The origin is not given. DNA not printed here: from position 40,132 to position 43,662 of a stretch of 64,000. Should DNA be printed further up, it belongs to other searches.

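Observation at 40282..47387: Convergent pair of paralogous giant proteins joining a cytoplasmic CinA-like module, one TM helix and an intact class-B sortase domain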

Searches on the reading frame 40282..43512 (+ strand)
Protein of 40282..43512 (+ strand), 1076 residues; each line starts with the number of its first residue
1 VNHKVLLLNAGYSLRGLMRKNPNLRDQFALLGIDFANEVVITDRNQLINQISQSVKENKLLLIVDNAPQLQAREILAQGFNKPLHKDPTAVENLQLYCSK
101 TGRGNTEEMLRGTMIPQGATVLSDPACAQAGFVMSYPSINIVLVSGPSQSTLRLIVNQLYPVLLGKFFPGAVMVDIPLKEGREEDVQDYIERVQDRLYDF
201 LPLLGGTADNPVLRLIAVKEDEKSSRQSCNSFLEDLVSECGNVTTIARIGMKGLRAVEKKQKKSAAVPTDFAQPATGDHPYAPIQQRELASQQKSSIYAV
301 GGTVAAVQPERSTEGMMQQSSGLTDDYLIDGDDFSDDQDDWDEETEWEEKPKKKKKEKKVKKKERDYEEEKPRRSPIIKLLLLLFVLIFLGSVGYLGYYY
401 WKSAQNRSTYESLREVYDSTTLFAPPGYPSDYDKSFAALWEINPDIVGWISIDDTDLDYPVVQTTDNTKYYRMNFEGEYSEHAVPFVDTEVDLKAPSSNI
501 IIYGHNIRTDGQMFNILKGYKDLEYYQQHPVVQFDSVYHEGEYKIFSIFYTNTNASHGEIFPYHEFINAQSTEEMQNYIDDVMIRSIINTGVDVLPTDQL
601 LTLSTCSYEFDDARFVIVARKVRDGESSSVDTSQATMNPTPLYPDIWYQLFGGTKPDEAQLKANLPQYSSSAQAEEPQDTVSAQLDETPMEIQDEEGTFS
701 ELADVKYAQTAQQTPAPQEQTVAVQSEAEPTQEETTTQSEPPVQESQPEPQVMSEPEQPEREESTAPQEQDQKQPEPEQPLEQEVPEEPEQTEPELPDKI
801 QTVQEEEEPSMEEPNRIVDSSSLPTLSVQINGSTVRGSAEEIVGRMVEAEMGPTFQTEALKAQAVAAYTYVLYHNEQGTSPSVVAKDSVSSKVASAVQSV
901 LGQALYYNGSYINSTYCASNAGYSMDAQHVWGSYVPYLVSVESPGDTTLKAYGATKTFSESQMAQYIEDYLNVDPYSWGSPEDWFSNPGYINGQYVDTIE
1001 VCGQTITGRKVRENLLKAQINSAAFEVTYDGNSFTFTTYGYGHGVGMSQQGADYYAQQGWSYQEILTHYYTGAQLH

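Call 3: search_protein_families(library=pfam, proteins=[window:40282-43512:+], max_evalue=0.1)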
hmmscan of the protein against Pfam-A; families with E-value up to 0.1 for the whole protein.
window:40282-43512:+ (1076 aa): 3 families
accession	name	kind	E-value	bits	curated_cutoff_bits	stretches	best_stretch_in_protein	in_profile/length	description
PF04203.18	Sortase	-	1.7e-11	44.4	26.6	1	450-622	1-125/125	Sortase domain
PF08486.15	SpoIID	-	2.4e-09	38.1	23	1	840-884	14-59/97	Stage II sporulation protein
PF14812.11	PBP1_TM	-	0.0047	17.6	27.8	1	325-373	33-71/85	Transmembrane domain of transglycosylase PBP1 at N-terminal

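Call 4: search_protein_families(library=ncbifam, proteins=[window:40282-43512:+], max_evalue=0.1)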
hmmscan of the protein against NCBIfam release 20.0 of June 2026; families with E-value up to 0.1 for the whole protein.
window:40282-43512:+ (1076 aa): 9 families
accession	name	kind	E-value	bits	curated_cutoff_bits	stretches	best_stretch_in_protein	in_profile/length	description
TIGR03064.1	sortase_srtB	equivalog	1.6e-49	168.4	153.75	1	378-617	5-235/235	class B sortase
TIGR02870.1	spore_II_D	equivalog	6.5e-48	163.6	234.75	2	887-1075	151-335/338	stage II sporulation protein D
TIGR02669.1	SpoIID_LytB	domain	1.8e-41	142.9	83.3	1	846-1075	15-268/270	SpoIID/LytB domain-containing protein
NF040525.1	SrtB_LPKTxSAVK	exception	1.2e-16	60.5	200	1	432-628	51-245/261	class B sortase, LPKTxAVK-specific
NF001813.0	PRK00549.1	equivalog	9.1e-09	34.8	379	1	24-164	25-169/414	competence/damage-inducible protein A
TIGR00200.1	cinA_nterm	subfamily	0.001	17.8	243.15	1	24-184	26-192/414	CinA family nicotinamide mononucleotide deamidase-related protein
NF002291.0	PRK01215.1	equivalog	0.0088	15.1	293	1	31-150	35-158/264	nicotinamide mononucleotide deamidase-related protein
NF033158.1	Myrrcad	domain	0.015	14.8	33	1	388-403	17-32/36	MyrrCad domain-containing protein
NF042931.1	SAG1386_EF1546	equivalog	0.052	13.6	80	1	347-419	3-69/158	SAG1386/EF1546 family surface-associated protein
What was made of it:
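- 40282..41067 (+): P1 residues 1-262: CinA-derived COG1058 + KH fold without a PncC domain. One of the five pyrophosphatase residues is kept (E187). NF001813 gives E 9e-9 over residues 24-164 (call 4).
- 42757..43509 (+): P1 SpoIID/LytB domain (about residues 826-1076). The catalytic Glu of 'EAEM' is kept. TIGR02669 scores 142.9 bits against a cut-off of 83.3 (call 4).
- On Class B sortase (TIGR03064 / MEROPS C60B): P2 scores 151.0 bits, 2.75 bits short, so P2 is marginal (call 4).
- On SpoIID/LytB domain (TIGR02669): The score is 142.9 bits (call 4).
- On Sporulation protein SpoIID proper (TIGR02870 equivalog): The score is 163.6 bits (call 4).
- Closest known: CinA. Different: Scores are far below the NCBIfam equivalog cut-off (call 4).
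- Closest known: SpoIID/LytB lytic transglycosylase family. Different: The score is below the sporulation equivalog cut-off (call 4).
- Checked: Domain calls (calls 3, 4): P1 matches SrtB TIGR03064 at 168.4 bits (cut-off 153.75), and P2 at 151.0 bits.
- TIGR02870 spore_II_D gives E 6.5e-48 (call 4). The score is below the sporulation equivalog cut-off (163.6 against 234.75), while the generic SpoIID/LytB domain model passes (call 4).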

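Call 22: find_homologous_proteins(query=window:40282-43512:+, max_evalue=0.00001)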
Query window:40282-43512:+ (1076 aa): 25 proteins with E <= 0.00001 among 8000 candidates.
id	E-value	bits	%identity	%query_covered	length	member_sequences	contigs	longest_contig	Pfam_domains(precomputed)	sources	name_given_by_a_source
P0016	0.0e+0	2417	99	100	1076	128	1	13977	PF08486.16,PF04203.19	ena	-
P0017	0.0e+0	1385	58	100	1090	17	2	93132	PF08486.16,PF04203.19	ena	-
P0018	0.0e+0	1164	49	100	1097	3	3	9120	PF08486.16,PF04203.19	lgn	-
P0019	0.0e+0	1125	49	100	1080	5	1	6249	PF08486.16,PF04203.19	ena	-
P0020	0.0e+0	1111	48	100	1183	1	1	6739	PF08486.16,PF04203.19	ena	-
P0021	0.0e+0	1036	55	65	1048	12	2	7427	PF08486.16,PF04203.19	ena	-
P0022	0.0e+0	1035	55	65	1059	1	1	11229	PF08486.16,PF04203.19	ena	-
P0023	3.6e-275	934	63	62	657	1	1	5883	PF04203.19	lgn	-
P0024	1.4e-274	932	63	62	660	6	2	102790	PF04203.19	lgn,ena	-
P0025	1.5e-274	932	79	30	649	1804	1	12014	PF04203.19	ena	-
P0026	1.7e-274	932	65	29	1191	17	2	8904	PF08486.16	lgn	-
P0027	2.5e-274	931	62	62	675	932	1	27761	PF04203.19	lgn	-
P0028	1.4e-269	916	59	24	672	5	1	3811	PF04203.19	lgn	-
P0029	6.0e-267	907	61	62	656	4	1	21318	PF04203.19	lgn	-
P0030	1.1e-266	906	66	25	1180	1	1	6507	PF08486.16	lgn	-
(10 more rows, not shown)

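Call 62: predict_structure(alignment_id=A2)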
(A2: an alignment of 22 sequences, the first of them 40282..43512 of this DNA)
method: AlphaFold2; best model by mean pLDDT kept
length: 1076 residues; sequences in the alignment: 22
mean_pLDDT: 62.6   pTM: 0.35
mean pLDDT of the five models: 62.6, 58.8, 58.6, 57.9, 57.4
residues with pLDDT >= 90: 176; 70-90: 363; 50-70: 99; < 50: 438
segments of 3 or more residues with pLDDT < 50: 265-268, 273-374, 402-458, 460-496, 503-512, 559-565, 607-611, 641-656, 668-821, 917-951, 1041-1046
pLDDT, mean of each block of 10 residues (from residue 1): 89 86 85 88 90 91 89 91 91 88 78 90 89 91 90 90 89 90 87 72 82 90 91 87 84 86 56 37 27 28 27 30 27 29 32 31 32 58 79 65 41 32 39 41 42 41 40 39 38 50 40 61 86 71 86 53 54 83 80 86 59 72 88 75 41 48 52 31 27 27 27 26 29 26 35 30 28 29 30 30 28 34 78 86 87 86 87 85 83 92 76 52 39 44 35 78 95 90 87 68 88 86 81 82 47 79 75 69
secondary structure, 60 per line:
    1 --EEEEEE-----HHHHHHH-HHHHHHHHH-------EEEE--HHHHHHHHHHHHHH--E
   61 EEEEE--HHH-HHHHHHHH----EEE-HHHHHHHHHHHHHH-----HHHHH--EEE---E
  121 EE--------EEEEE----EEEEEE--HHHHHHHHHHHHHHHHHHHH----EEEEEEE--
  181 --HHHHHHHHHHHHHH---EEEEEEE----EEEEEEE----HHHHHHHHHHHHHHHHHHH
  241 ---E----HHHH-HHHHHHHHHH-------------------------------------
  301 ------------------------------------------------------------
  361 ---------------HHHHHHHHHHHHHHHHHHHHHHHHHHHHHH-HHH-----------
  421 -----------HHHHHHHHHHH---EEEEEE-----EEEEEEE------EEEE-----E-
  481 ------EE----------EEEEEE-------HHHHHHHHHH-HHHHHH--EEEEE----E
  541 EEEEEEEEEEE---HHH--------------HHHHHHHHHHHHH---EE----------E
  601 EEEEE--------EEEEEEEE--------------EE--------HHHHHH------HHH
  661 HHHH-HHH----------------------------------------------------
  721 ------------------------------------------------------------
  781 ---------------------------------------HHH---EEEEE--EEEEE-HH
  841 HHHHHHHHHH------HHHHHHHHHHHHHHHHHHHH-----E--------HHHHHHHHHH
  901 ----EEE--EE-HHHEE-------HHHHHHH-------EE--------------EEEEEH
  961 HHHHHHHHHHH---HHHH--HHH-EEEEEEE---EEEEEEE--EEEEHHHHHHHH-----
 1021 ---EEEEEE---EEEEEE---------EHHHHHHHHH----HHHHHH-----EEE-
elements in order (helices of 4 or more, strands of 3 or more residues): E3-8 H14-20 H22-30 E38-41 H44-57 E60-65 H72-79 E84-86 H88-101 H107-111 E114-116 E120-122 E131-135 E140-145 H148-167 E172-178 H183-196 E200-206 E211-217 H222-240 H249-252 H254-263 H376-405 H432-442 E446-451 E457-463 E470-473 E499-504 H512-521 H523-528 E531-535 E540-551 H572-584 E600-605 E614-621 H646-651 H658-664 E826-830 E833-837 H839-850 H857-876 H891-900 E905-907 H925-931 E955-959 H960-971 H975-978 E985-991 E995-1001 E1004-1007 H1008-1015 E1024-1029 E1033-1038 H1049-1057 H1062-1067 E1073-1075
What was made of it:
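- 40282..41067 (+): AF2 pLDDT is about 88 (call 62).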

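Call 65: find_encoding_contigs(protein=P0024, flank=8000, max_places=2)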
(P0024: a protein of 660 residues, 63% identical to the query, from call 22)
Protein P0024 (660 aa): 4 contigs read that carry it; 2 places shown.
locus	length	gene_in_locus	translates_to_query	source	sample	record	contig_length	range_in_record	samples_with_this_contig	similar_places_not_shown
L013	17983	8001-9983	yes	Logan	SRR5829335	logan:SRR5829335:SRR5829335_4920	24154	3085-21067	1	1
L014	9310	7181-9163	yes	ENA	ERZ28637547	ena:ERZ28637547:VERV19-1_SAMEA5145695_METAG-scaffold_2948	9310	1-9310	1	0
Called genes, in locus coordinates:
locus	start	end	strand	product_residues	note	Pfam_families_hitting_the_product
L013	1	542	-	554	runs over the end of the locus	PF00528:BPD_transp_1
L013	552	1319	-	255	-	PF02463:SMC_N (faint), PF00005:ABC_tran, PF13304:AAA_21 (faint)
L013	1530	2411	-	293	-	PF01418:HTH_6, PF13580:SIS_2, PF01380:SIS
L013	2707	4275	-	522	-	PF12072:RNase_Y_N, PF00013:KH_1 (weak), PF01966:HD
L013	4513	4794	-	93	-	-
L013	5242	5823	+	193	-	PF00293:NUDIX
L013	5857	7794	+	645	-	PF02824:TGS, PF07973:tRNA_SAD, PF00587:tRNA-synt_2b, PF03129:HGTP_anticodon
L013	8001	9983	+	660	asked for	PF04203:Sortase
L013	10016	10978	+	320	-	PF08486:SpoIID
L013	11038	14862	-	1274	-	PF18146:CinA_KH, PF04203:Sortase, PF02368:Big_2, PF26182:Ig_NUP210_5th (faint), PF26918:Ig_Eae (weak), PF02368:Big_2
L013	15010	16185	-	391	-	PF22025:ThiI_fer, PF02926:THUMP, PF02568:ThiI, PF06508:QueC (faint)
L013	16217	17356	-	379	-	PF00266:Aminotran_5, PF00155:Aminotran_1_2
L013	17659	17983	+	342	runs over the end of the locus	PF00135:COesterase (faint), PF10340:Say1_Mug180, PF20434:BD-FAE, PF07859:Abhydrolase_3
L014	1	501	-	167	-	?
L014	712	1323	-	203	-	PF01380:SIS, PF13580:SIS_2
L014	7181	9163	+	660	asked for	PF04203:Sortase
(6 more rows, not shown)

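Call 66: fold_search(model_id=the predicted structure, library=pdb)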
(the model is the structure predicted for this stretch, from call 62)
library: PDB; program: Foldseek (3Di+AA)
matches with E <= 10: 985; with E <= 0.001: 31
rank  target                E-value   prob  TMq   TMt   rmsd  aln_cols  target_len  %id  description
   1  5i1t_A                1.9e-14  1.00  0.14  0.45  11.0       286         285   28  2.6 Angstrom Resolution Crystal Structure of Stage II Sporulation Protein D (SpoIID) from Clostridium difficile in Com (released 2016-05-25)
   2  4rwr_B                1.1e-12  1.00  0.14  0.41  10.3       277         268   29  2.1 Angstrom Crystal Structure of Stage II Sporulation Protein D from Bacillus anthracis (released 2014-12-17)
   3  4rwr_A                2.2e-12  1.00  0.13  0.40  10.5       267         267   31  2.1 Angstrom Crystal Structure of Stage II Sporulation Protein D from Bacillus anthracis (released 2014-12-17)
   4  4lfd_A                8.6e-12  1.00  0.12  0.51  12.7       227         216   30  Staphylococcus aureus sortase B-substrate complex (released 2014-02-12)
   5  1ng5_A                2.2e-11  1.00  0.13  0.52  13.4       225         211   28  2.0 A crystal structure of Staphylococcus aureus Sortase B (released 2003-09-23)
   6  1qwz                  4.7e-11  1.00  0.13  0.49   9.1       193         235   33  Crystal structure of Sortase B from S. aureus complexed with MTSET (released 2004-04-06)
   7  1qx6                  1.1e-10  1.00  0.12  0.51  12.3       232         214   30  Crystal structure of Sortase B complexed with E-64 (released 2004-04-06)
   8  5yfk                  1.6e-10  1.00  0.13  0.53   9.1       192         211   32  X-ray structure of a mutant form C232S of Clostridium perfringens sortase B (released 2017-10-18)
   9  2oqw                  2.7e-10  1.00  0.13  0.56  12.8       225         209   30  The crystal structure of sortase B from B.anthracis in complex with AAEK1 (released 2007-06-19)
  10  4ux7_A                3.0e-10  1.00  0.13  0.56  10.2       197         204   31  Structure of a Clostridium difficile sortase (released 2015-04-01)
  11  5b23_A                4.7e-10  1.00  0.13  0.59   9.0       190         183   33  X-ray Structure of Clostridium Perfringens Sortase B (released 2016-12-28)
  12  4ct8_A                7.7e-10  1.00  0.13  0.32  11.8       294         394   15  Competence or damage-inducible protein CinA from Thermus thermophilus (released 2014-10-15)
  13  4cta_A                1.1e-09  1.00  0.13  0.32  11.7       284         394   14  Competence or damage-inducible protein CinA from Thermus thermophilus (released 2014-10-15)
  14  4ct8_B                1.3e-09  1.00  0.15  0.32   8.7       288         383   14  Competence or damage-inducible protein CinA from Thermus thermophilus (released 2014-10-15)
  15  4uux_A                1.5e-09  1.00  0.13  0.32  11.6       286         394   15  Competence or damage-inducible protein CinA from Thermus thermophilus (released 2014-10-15)
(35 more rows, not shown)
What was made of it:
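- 40282..41067 (+): Foldseek matches TtCinA 4ct8 at E 7.7e-10 over about 290 columns (call 66).
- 42757..43509 (+): Foldseek matches 5i1t at 1.9e-14 (call 66).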
